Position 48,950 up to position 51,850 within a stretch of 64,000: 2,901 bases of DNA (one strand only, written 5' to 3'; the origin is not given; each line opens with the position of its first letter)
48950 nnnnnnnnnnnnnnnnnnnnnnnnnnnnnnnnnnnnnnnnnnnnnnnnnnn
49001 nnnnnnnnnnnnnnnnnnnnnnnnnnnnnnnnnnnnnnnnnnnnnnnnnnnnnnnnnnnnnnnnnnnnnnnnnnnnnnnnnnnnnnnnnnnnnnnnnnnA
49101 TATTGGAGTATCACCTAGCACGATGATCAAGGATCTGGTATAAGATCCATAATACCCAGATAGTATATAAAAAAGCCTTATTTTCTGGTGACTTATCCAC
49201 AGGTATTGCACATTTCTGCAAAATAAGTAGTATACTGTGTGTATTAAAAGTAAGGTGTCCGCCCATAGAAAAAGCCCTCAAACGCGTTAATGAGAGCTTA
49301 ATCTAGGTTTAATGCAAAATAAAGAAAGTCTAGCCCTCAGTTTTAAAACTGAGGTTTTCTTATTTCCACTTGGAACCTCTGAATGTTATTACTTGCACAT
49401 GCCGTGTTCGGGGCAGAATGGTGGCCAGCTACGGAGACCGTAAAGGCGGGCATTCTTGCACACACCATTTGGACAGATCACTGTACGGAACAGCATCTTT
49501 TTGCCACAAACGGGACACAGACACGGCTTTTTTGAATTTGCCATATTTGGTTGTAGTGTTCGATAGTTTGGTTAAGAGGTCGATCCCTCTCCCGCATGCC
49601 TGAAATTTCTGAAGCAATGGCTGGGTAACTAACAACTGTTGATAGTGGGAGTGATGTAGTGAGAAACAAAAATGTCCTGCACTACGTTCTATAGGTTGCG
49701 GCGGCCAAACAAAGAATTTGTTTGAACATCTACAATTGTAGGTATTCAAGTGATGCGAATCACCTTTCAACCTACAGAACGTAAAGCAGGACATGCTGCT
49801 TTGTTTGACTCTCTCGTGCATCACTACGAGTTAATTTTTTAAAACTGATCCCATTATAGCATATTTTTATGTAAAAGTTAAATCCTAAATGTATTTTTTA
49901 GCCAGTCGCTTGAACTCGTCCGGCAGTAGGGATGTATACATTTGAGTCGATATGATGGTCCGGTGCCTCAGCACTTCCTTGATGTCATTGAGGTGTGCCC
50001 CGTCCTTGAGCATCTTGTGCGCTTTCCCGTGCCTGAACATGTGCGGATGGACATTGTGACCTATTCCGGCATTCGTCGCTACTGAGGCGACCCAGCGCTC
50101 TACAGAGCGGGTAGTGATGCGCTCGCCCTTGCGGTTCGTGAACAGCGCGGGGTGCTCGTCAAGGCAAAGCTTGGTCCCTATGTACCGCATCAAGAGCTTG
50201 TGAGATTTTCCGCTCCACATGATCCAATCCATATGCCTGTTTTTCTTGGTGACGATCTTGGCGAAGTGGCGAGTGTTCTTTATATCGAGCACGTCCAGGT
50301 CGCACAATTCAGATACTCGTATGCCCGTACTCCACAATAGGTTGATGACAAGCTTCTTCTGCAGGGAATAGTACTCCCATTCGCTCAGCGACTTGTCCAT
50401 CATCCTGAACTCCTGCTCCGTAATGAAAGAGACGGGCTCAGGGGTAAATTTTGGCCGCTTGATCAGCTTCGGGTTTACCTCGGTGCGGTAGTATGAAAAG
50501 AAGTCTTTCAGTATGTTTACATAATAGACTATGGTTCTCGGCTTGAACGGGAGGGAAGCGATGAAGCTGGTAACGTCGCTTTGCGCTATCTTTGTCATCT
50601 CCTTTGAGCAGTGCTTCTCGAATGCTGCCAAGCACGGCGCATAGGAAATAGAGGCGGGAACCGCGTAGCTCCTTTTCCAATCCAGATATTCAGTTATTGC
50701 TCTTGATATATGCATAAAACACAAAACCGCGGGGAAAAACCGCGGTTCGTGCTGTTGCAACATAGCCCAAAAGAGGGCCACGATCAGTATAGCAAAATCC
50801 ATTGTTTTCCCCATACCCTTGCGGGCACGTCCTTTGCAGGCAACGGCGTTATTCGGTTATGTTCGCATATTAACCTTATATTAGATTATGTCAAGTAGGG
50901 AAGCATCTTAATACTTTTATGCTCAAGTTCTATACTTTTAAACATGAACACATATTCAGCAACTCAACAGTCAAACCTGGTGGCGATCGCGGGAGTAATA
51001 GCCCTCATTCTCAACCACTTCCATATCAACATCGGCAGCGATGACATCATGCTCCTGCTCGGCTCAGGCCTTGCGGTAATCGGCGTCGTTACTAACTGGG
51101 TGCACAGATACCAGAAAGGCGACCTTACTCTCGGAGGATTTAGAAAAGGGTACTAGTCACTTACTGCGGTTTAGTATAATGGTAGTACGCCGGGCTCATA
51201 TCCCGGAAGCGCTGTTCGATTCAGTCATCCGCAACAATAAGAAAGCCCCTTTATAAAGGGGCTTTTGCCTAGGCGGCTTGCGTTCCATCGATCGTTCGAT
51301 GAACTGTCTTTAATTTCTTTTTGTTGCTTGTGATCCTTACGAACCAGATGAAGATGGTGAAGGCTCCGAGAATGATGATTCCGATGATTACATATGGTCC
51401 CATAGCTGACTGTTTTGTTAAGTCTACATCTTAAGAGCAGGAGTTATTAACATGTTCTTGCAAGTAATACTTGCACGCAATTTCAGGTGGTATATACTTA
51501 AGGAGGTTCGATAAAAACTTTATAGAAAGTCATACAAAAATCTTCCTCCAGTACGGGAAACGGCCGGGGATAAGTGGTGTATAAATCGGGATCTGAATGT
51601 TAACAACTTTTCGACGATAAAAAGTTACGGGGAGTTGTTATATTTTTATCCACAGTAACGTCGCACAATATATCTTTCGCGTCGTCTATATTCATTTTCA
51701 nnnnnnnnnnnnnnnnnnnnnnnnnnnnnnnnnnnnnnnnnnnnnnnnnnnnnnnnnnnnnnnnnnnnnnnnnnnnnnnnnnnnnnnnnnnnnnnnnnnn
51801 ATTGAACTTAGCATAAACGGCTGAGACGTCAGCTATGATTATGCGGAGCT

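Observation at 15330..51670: Integrated prophage with a complete morphogenesis module but no recognisable replication or CI-type repressor genes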

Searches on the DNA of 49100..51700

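Call 89: search_rna_families(source=window, start=49100, end=51700, threshold=evalue, max_evalue=1)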
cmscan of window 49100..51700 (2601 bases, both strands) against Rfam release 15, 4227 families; matches with E-value up to 1: 4.
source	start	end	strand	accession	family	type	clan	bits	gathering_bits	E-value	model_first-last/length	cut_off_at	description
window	51165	51234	+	RF00005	tRNA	Gene; tRNA;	CL00001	51.1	29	2.1e-09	1-71/71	no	tRNA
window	51236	51289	-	RF01859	Phe_leader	Cis-reg; leader;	-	26.1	55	0.18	1-125/125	no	Phenylalanine leader peptide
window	49245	49369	+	RF00557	L10_leader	Cis-reg; leader;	-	23.2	44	0.58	1-138/138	no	Ribosomal protein L10 leader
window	49818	49915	-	RF02546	LSU_trypano_mito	Gene; rRNA;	CL00112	18.1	60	0.48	1-561/561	no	Trypanosomatid mitochondrial large subunit ribosomal RNA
